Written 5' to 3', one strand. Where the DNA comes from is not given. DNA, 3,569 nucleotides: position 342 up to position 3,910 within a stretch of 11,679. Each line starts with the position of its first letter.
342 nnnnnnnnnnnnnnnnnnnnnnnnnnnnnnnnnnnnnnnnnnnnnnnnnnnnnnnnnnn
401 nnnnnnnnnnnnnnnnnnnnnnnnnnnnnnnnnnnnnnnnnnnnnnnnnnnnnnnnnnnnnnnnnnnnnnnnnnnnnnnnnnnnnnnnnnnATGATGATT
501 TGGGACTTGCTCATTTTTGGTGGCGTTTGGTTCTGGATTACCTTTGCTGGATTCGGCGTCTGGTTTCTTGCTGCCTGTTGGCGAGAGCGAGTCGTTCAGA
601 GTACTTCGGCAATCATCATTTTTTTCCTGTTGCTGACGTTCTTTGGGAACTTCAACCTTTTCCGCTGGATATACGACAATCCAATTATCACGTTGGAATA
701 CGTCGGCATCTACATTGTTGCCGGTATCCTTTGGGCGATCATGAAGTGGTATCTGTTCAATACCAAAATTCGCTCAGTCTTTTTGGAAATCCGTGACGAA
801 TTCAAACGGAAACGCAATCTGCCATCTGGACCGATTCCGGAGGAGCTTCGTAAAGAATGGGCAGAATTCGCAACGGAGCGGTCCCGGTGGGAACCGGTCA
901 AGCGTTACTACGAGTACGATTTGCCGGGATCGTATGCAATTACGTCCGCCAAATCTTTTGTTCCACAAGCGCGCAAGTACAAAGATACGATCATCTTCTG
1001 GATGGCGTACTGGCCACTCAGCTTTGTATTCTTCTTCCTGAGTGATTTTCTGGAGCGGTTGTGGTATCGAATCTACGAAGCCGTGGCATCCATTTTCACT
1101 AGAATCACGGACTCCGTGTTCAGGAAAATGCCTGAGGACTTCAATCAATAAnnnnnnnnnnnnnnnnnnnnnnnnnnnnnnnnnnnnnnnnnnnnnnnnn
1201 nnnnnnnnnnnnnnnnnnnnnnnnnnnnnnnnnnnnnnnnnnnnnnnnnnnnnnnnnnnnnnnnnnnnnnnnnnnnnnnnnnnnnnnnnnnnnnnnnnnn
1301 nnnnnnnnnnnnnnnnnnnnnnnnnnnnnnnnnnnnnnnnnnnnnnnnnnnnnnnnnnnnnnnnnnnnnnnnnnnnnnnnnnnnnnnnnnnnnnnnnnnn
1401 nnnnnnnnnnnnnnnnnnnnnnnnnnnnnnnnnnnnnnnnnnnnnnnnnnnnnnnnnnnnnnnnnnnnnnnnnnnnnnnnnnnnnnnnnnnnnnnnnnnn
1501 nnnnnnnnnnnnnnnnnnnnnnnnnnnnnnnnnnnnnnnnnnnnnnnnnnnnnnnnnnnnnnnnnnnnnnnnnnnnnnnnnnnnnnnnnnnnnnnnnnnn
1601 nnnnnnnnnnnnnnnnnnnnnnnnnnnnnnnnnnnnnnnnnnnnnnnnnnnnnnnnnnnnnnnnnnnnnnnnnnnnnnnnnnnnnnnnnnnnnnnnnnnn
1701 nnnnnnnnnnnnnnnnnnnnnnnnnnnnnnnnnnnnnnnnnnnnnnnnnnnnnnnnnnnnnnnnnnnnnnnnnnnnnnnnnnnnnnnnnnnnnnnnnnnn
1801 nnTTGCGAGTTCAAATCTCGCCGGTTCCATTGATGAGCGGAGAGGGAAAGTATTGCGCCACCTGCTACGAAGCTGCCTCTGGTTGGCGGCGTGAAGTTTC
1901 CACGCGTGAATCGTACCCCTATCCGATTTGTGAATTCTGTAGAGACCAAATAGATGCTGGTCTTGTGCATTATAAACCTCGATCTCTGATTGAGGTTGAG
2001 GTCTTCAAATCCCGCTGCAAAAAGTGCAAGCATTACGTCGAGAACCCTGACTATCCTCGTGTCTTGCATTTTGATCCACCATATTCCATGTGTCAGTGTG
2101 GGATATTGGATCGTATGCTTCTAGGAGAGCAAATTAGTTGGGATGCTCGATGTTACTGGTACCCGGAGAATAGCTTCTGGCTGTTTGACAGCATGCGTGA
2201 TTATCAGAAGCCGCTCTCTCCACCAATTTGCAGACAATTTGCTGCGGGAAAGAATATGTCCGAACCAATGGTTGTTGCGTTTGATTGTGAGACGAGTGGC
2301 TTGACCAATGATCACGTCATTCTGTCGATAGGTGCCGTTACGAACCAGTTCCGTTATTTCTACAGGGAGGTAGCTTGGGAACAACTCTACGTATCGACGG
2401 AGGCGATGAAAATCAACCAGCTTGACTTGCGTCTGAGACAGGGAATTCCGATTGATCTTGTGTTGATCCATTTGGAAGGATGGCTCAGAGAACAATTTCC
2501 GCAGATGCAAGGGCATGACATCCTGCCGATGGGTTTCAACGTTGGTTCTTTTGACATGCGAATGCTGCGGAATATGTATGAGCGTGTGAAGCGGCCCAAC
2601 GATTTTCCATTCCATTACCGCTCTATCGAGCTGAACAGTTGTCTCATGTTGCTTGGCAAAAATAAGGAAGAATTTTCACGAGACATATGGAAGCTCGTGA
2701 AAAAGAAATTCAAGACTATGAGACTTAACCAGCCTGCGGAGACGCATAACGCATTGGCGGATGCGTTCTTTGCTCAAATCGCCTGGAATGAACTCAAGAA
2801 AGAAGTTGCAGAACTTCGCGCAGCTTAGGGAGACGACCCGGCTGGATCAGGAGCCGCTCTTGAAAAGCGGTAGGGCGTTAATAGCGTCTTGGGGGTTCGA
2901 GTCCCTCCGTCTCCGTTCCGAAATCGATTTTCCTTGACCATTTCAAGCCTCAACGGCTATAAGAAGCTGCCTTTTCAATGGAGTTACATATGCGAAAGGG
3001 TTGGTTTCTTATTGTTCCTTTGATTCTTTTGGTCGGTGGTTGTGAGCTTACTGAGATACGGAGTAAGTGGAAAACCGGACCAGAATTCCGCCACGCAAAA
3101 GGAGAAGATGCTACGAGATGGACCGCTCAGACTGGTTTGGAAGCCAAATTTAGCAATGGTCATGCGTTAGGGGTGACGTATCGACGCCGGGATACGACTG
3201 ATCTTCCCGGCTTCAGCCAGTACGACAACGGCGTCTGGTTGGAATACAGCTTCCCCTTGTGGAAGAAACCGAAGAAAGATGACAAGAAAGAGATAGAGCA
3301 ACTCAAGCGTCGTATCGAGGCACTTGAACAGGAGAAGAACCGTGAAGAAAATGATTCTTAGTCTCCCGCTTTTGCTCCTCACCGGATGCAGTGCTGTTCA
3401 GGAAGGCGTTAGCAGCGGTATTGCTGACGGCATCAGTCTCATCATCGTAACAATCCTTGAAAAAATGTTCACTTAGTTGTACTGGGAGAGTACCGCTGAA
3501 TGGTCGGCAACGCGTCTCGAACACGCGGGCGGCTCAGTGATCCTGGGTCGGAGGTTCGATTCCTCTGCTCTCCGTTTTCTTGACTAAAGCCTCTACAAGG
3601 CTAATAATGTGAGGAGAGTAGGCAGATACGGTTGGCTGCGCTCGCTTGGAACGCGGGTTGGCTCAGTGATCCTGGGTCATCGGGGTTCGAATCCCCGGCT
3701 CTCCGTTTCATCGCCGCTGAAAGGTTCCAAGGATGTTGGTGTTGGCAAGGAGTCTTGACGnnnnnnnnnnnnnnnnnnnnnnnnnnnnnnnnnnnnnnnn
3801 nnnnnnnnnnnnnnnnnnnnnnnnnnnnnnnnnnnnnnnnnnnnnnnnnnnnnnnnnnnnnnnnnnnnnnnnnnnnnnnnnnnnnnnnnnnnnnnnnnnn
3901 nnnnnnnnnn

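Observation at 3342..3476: Unannotated entericidin-like micro-lipoprotein overlapping the 3' end of a lipoprotein gene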

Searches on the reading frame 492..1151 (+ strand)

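Call 8: search_protein_families(library=pfam, max_evalue=0.01, proteins=[window:492-1151:+])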
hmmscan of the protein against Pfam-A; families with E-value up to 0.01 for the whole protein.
window:492-1151:+ (219 aa): 0 families

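Call 76: search_protein_families(library=phrogs, max_evalue=1, proteins=[window:492-1151:+])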
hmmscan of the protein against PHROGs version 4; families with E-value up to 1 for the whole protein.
window:492-1151:+ (219 aa): 1 family
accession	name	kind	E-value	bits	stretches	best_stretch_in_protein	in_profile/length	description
phrog_11429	-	unknown function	0.15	13.5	1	69-107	5-43/93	-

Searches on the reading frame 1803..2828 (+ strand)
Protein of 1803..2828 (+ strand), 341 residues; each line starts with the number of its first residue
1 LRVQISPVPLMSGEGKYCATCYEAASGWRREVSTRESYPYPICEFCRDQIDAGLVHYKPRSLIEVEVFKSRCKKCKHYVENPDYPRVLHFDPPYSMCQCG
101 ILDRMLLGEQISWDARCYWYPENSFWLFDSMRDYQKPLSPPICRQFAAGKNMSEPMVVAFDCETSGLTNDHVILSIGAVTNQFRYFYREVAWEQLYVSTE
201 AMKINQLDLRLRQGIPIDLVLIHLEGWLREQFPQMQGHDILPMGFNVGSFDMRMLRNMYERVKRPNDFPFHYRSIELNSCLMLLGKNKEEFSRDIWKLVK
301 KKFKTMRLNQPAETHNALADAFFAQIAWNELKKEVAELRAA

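Call 8: search_protein_families(library=pfam, max_evalue=0.01, proteins=[window:1803-2828:+])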
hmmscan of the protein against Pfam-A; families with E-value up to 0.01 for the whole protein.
window:1803-2828:+ (341 aa): 1 family
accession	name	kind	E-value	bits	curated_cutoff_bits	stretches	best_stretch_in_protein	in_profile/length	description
PF16473.11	Rv2179c-like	-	4.8e-08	33.3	27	1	158-326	3-171/177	3'-5' exoribonuclease Rv2179c-like domain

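Call 24: find_related_loci(query=window:1803-2828:+, collection=viral_contigs, flank=8000)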
Query window:1803-2828:+ (341 aa) in viral_contigs; peptide patterns used: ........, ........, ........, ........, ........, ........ (x = any residue, [..] = any of these).
6 stretches matched a pattern, but none encodes a relative of the query by tblastn (E <= 1e-3).

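Call 26: find_homologous_proteins(query=window:1803-2828:+, max_evalue=0.00001)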
Query window:1803-2828:+ (341 aa): 20 proteins with E <= 0.00001 among 789 candidates.
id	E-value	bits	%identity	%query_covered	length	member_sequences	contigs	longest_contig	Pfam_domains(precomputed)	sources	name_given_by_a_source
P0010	3.0e-160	551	100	70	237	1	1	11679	PF16473.12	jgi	jgi:hypothetical protein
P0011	1.3e-50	191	49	53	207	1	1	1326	-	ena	-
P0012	7.7e-47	178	48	54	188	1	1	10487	PF00929.32,PF13482.13,PF16473.12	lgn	-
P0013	6.6e-44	169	44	53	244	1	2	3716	PF00929.32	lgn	-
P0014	3.0e-18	84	35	51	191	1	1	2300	PF00929.32,PF13482.13,PF16473.12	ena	-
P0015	6.8e-18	83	35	52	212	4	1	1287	PF16473.12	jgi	-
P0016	1.8e-14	72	34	52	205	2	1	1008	PF16473.12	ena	-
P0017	6.0e-14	70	33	52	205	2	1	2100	PF16473.12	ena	-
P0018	2.5e-13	68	32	52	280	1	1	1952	-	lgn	-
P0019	1.3e-12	66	32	54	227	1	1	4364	PF16473.12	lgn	-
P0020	1.5e-12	65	31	51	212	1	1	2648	PF16473.12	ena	-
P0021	2.1e-12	65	33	53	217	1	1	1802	PF16473.12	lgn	-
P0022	2.3e-12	65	31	54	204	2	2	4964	PF16473.12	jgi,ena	-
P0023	1.3e-11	62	30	51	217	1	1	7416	-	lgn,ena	-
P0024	2.0e-11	62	28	54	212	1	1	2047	-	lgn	-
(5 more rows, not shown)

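Call 27: find_encoding_contigs(protein=P0012, flank=10000, max_places=4)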
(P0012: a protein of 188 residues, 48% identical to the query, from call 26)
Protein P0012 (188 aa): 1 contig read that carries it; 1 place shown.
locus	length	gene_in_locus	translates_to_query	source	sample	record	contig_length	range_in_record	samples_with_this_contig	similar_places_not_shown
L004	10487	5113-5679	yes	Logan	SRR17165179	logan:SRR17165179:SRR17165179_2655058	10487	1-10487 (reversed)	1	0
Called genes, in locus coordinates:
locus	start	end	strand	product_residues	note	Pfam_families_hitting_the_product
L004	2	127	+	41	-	?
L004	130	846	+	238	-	-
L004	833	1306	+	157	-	-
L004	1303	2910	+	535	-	PF05048:NosD (weak), PF13229:Beta_helix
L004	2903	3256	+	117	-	-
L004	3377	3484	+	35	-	-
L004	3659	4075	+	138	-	-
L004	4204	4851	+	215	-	-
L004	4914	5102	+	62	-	-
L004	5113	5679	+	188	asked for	PF00929:RNase_T, PF13482:RNase_H_2 (faint), PF16473:Rv2179c-like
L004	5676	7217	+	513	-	PF00404:Dockerin_1 (weak)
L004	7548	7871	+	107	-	-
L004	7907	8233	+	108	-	-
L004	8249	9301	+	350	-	PF00478:IMPDH, PF01070:FMN_dh (weak)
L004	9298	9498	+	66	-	-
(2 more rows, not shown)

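Call 28: find_encoding_contigs(protein=P0013, flank=10000, max_places=4)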
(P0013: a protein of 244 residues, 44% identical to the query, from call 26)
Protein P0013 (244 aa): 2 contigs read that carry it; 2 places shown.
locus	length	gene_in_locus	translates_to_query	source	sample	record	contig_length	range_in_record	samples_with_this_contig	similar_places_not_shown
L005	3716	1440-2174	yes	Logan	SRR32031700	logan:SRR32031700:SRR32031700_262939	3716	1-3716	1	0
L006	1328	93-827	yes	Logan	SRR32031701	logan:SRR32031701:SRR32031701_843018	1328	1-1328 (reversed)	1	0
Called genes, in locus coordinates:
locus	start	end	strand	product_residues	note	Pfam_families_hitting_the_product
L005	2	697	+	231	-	?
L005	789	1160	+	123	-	-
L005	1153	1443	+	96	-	-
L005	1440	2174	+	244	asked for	PF00929:RNase_T (faint)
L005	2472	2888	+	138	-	PF02599:CsrA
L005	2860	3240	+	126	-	-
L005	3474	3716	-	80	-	?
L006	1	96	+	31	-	?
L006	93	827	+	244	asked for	PF00929:RNase_T (faint)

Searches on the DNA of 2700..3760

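Call 33: search_rna_families(source=window, start=2700, end=3760, threshold=evalue, max_evalue=1, show_alignments=4)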
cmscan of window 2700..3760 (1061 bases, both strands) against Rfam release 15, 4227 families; matches with E-value up to 1: 8.
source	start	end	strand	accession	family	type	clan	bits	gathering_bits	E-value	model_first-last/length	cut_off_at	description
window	2829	2914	+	RF01852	tRNA-Sec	Gene; tRNA;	CL00001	40.7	47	1.9e-06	1-91/91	no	Selenocysteine transfer RNA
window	3612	3705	+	RF01852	tRNA-Sec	Gene; tRNA;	CL00001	32.7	47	0.00023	1-91/91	no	Selenocysteine transfer RNA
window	3484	3574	+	RF01852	tRNA-Sec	Gene; tRNA;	CL00001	32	47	0.00033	1-91/91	no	Selenocysteine transfer RNA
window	3648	3704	+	RF01684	mascRNA-menRNA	Gene;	-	25.9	42.5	0.0098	1-56/56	no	MALAT1-associated small cytoplasmic RNA/MEN beta RNA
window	2850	2914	+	RF01684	mascRNA-menRNA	Gene;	-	20.4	42.5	0.27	1-56/56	no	MALAT1-associated small cytoplasmic RNA/MEN beta RNA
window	3666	3705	-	RF04351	Plastid-psbl-rps4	Cis-reg;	-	20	68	0.25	1-53/53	no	Plastid-psbl-rps4 3UTR RNA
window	2762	2861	+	RF01497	ALIL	Cis-reg;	-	17.5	50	0.054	1-117/117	no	ALIL pseudoknot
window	2846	2988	+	RF02223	sX4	Gene; sRNA;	-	16.8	70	0.63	1-167/167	no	Proteobacterial sRNA sX4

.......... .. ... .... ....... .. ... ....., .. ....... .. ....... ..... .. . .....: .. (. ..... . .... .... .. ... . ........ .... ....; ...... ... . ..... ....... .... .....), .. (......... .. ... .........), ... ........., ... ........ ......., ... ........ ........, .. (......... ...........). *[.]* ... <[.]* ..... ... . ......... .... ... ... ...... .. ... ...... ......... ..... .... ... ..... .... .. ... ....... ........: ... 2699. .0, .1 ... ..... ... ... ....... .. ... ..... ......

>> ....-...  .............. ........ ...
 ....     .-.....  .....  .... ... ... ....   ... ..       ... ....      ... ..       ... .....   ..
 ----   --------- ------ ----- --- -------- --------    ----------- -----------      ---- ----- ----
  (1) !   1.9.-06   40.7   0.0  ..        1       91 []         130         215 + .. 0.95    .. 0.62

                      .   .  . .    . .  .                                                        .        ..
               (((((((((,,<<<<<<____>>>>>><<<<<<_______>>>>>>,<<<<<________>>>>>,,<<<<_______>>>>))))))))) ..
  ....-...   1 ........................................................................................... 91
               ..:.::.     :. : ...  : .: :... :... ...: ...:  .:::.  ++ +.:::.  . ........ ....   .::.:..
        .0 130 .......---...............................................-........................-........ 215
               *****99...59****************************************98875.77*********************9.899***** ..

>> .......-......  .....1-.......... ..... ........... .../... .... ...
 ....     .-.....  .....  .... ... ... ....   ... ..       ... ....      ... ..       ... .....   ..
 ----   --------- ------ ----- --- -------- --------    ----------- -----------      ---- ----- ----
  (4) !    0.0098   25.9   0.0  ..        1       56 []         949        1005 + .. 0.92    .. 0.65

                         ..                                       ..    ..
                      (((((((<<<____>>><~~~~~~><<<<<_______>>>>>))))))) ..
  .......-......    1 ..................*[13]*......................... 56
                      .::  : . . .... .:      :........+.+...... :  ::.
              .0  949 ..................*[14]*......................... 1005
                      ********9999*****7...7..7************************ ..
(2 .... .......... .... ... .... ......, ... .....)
